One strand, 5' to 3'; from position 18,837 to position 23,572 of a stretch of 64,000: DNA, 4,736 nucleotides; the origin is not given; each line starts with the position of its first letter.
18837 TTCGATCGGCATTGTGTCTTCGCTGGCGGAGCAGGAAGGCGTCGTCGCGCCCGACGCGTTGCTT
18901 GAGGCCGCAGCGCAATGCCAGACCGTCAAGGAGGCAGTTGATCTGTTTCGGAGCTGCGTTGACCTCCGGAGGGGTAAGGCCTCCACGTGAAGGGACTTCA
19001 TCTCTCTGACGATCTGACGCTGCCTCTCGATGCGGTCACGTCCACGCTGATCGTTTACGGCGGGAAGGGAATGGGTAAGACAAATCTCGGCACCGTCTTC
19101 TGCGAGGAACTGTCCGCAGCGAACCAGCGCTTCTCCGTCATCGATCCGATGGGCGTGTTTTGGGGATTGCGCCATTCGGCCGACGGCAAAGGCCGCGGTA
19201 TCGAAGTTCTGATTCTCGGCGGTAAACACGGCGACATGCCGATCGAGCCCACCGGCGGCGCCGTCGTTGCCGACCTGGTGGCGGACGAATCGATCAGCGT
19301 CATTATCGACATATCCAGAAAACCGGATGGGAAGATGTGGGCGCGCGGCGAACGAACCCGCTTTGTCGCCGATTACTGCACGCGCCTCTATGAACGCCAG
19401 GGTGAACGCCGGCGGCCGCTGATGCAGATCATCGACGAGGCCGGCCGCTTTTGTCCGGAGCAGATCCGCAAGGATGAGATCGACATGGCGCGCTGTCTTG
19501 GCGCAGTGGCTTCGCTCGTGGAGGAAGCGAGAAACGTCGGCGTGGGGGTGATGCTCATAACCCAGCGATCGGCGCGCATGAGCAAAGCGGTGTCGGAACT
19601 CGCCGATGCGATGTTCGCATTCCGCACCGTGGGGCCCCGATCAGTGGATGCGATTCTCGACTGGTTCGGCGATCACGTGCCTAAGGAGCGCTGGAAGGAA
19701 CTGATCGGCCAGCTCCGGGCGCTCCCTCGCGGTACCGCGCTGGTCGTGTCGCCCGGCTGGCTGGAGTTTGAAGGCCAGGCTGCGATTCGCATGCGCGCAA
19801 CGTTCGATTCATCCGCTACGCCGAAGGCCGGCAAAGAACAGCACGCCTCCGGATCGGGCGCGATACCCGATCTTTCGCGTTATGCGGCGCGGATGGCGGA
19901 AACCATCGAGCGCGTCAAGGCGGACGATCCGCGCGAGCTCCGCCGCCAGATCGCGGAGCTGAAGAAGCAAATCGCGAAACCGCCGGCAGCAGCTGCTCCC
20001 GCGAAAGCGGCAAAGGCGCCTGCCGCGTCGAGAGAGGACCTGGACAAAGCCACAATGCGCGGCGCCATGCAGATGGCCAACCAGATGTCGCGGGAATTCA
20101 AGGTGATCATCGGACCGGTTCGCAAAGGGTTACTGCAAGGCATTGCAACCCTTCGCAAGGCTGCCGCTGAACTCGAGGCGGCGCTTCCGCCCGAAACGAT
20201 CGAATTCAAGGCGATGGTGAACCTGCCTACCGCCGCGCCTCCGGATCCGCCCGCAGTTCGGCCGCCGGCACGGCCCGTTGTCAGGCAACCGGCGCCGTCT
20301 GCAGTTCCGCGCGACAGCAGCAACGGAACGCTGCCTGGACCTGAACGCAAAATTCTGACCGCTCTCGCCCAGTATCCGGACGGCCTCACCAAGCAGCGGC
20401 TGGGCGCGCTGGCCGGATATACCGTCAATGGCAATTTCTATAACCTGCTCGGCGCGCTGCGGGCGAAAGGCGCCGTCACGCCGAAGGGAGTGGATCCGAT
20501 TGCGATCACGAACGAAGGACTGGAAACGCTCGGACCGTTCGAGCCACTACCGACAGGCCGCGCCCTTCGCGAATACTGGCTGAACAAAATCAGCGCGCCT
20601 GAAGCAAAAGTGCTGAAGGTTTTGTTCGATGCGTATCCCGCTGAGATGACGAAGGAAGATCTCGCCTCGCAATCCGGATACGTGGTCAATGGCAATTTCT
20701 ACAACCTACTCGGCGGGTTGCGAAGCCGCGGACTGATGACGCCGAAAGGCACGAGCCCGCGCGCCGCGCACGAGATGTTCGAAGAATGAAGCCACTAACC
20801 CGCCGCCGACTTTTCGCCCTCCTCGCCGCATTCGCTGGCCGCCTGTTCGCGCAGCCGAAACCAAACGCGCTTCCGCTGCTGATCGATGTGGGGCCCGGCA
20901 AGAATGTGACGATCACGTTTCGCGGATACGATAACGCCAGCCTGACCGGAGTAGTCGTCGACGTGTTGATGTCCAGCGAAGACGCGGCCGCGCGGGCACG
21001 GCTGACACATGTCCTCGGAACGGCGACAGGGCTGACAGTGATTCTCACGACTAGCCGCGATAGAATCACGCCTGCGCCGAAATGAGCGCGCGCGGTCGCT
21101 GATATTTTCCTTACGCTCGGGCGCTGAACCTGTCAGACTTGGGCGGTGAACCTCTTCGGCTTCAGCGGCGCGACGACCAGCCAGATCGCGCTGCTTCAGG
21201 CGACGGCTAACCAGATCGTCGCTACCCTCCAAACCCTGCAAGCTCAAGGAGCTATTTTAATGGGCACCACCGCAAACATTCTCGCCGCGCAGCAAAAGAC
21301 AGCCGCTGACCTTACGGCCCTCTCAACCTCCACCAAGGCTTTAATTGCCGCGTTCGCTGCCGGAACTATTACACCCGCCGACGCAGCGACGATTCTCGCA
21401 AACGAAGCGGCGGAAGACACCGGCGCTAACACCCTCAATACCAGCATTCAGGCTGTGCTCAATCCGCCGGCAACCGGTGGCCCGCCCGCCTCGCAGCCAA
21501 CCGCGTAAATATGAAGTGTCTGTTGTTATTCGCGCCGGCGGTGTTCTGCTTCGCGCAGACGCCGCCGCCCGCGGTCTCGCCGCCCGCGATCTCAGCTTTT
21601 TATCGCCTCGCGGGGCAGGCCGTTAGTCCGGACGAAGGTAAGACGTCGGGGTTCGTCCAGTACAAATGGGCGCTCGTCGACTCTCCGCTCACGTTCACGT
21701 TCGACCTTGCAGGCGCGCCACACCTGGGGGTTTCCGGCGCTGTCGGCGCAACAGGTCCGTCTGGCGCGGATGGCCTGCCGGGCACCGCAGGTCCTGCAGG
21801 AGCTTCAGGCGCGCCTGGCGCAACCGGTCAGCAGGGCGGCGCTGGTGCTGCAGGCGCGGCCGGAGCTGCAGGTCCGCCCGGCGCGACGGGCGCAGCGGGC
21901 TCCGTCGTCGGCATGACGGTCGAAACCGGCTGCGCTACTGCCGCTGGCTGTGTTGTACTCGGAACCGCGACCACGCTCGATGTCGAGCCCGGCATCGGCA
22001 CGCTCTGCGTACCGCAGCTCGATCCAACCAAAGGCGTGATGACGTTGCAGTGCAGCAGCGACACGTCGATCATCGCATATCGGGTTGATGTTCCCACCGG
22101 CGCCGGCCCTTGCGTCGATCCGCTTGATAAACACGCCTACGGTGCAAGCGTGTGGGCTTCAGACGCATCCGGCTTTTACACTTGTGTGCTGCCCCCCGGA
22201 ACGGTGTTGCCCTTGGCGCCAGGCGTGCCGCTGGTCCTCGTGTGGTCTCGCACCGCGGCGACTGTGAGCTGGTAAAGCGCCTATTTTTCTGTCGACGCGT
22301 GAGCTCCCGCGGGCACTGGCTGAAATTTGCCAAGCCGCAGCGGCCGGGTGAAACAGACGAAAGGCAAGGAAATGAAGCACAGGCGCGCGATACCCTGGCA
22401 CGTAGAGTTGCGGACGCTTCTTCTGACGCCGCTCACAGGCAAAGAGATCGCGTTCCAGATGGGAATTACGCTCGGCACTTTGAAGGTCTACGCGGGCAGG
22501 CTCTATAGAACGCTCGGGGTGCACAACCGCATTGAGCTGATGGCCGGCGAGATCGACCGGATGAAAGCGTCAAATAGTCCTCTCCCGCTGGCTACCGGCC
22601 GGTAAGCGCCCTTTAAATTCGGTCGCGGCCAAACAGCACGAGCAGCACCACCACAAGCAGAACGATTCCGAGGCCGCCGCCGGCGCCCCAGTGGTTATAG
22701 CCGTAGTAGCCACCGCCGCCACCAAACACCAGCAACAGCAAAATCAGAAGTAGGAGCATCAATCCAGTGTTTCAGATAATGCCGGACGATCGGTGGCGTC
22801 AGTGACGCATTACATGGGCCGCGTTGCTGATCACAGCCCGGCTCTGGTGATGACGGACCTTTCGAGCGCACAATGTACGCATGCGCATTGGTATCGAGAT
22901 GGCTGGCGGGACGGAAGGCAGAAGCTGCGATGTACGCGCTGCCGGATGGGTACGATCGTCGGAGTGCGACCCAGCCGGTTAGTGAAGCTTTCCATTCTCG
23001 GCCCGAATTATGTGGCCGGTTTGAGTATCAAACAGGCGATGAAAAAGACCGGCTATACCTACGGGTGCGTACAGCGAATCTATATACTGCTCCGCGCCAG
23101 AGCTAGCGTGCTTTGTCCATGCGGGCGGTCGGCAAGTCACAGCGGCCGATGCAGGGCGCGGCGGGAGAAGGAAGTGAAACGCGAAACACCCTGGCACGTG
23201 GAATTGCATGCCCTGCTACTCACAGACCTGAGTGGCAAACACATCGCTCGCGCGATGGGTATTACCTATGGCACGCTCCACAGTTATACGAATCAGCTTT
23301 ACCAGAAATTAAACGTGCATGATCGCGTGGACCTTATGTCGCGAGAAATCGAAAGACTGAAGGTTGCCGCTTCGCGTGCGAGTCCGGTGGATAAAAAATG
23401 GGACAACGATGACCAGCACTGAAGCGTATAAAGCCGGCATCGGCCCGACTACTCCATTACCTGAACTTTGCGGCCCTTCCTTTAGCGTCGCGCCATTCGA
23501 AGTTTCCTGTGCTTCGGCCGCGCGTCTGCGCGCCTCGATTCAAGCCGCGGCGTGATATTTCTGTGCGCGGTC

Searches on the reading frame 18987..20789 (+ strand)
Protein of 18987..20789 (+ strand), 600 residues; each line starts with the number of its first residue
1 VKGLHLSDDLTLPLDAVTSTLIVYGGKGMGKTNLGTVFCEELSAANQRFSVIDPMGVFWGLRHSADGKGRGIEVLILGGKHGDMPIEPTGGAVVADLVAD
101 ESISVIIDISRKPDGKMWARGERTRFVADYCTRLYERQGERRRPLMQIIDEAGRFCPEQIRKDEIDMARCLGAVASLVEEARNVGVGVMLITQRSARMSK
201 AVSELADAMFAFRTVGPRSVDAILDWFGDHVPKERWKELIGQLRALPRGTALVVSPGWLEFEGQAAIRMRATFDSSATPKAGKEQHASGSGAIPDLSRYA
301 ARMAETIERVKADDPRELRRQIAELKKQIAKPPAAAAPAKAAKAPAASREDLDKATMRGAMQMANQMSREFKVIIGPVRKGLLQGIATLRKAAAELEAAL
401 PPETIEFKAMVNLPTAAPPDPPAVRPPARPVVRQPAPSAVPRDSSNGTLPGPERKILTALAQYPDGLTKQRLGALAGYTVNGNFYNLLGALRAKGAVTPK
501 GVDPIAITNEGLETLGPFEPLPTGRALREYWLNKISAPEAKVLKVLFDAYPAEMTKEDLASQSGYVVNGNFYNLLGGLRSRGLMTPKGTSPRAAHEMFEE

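Call 61: search_protein_families(library=phrogs, proteins=[window:18987-20789:+], max_evalue=0.001)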
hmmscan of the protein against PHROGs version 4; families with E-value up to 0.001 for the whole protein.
window:18987-20789:+ (600 aa): 2 families
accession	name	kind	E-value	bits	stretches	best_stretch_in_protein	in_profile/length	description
phrog_2666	-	head and packaging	4.1e-09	36.6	1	19-228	322-498/555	terminase large subunit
phrog_7035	-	unknown function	2.9e-05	23.6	1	134-258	482-595/969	-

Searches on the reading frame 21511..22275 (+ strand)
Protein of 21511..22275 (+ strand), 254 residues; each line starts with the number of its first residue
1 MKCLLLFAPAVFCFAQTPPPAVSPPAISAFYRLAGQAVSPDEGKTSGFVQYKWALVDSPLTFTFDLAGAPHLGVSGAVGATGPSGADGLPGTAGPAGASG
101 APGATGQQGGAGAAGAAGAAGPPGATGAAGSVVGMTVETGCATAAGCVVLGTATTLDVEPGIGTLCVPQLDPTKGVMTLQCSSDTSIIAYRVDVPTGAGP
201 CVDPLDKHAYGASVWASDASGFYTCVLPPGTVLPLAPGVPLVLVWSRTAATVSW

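Call 3: search_protein_families(library=pfam, proteins=[window:21511-22275:+], max_evalue=0.1)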
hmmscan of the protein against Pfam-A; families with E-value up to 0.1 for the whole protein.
window:21511-22275:+ (254 aa): 1 family
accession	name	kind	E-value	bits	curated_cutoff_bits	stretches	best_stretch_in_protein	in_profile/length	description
PF01391.23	Collagen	-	4.2e-09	36.5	27.2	1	74-130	2-58/60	Collagen triple helix repeat (20 copies)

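Call 4: search_protein_families(library=phrogs, proteins=[window:21511-22275:+], max_evalue=0.01)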
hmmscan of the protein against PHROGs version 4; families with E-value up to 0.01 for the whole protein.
window:21511-22275:+ (254 aa): 24 families
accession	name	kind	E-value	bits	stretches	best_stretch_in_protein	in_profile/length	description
phrog_6320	-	tail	1.9e-09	37.9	1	73-130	104-164/745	tail fiber protein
phrog_819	-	tail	3.3e-09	36.5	1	73-131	633-689/1024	tail protein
phrog_5073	-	tail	2.3e-08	34.5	1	74-130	277-333/519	tail fiber protein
phrog_29268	-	unknown function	3.4e-08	33.1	1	71-163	449-541/653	-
phrog_8745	-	tail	6.1e-08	31.4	1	73-146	1404-1476/1803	tail fiber protein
phrog_366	-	tail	8.1e-08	33.1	1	74-146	313-384/474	tail fiber protein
phrog_38766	-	head and packaging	1.6e-07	31.3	1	68-148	74-153/478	virion structural protein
phrog_18350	-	tail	1.3e-06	29.3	1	73-134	141-203/253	tail fiber protein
phrog_3420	-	unknown function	1.5e-06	27.1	1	73-154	228-312/929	-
phrog_36982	-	unknown function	2.7e-06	26.6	1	70-157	556-645/944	-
phrog_30509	-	tail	1.2e-05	25.5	1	72-157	50-140/254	collagen like minor tail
phrog_32123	-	unknown function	3.8e-05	23.2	1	73-141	236-303/532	-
phrog_1806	-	tail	9.2e-05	22.9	1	73-142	130-193/276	collagen like minor tail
phrog_1658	-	unknown function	0.0001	23.2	1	75-142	51-114/239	-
phrog_28263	-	tail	0.00011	20.6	1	73-152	679-760/1400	tail fiber protein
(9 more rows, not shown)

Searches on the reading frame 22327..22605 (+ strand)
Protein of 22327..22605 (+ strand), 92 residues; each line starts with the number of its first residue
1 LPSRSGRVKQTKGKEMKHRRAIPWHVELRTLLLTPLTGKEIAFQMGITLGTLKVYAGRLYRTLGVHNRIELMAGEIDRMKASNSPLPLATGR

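Call 3: search_protein_families(library=pfam, proteins=[window:22327-22605:+], max_evalue=0.1)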
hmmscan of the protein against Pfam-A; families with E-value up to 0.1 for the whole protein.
window:22327-22605:+ (92 aa): 2 families
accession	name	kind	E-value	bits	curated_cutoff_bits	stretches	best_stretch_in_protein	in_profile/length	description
PF00196.25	GerE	-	1.9e-06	27.8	23.5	1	36-72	18-54/57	Bacterial regulatory proteins, luxR family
PF08281.18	Sigma70_r4_2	-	0.044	13.9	25.7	1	36-59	27-50/54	Sigma-70, region 4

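Call 4: search_protein_families(library=phrogs, proteins=[window:22327-22605:+], max_evalue=0.01)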
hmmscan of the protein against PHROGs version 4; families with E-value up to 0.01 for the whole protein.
window:22327-22605:+ (92 aa): 2 families
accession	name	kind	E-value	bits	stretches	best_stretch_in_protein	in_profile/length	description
phrog_3282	-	transcription regulation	5.1e-05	24.2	1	36-73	63-100/158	sigma factor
phrog_10300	-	transcription regulation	0.0009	20.3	1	26-72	126-172/182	transcriptional regulator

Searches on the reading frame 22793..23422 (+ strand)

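Call 3: search_protein_families(library=pfam, proteins=[window:22793-23422:+], max_evalue=0.1)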
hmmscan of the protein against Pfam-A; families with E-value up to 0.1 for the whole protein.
window:22793-23422:+ (209 aa): 5 families
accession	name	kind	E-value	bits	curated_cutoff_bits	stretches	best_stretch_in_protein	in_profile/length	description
PF00196.25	GerE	-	8.1e-08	32.2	23.5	1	141-182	13-54/57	Bacterial regulatory proteins, luxR family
PF13518.12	HTH_28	-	0.0013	19.2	25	0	73-96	9-32/52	Helix-turn-helix domain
PF13384.12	HTH_23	-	0.0018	18.5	24.6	0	138-163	8-35/50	Homeodomain-like domain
PF19575.5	HTH_58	-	0.0042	17.4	23.8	1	69-96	19-46/62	Helix-turn-helix domain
PF15978.11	TnsD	-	0.095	12.1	32.4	0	106-171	154-225/355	Tn7-like transposition protein D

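Call 4: search_protein_families(library=phrogs, proteins=[window:22793-23422:+], max_evalue=0.01)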
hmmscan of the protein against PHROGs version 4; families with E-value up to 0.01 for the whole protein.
window:22793-23422:+ (209 aa): 2 families
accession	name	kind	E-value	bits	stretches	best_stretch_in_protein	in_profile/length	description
phrog_3855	-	DNA, RNA and nucleotide metabolism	4.5e-06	28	1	78-170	23-104/115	HTH DNA binding protein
phrog_3282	-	transcription regulation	1.4e-05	26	1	139-182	56-99/158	sigma factor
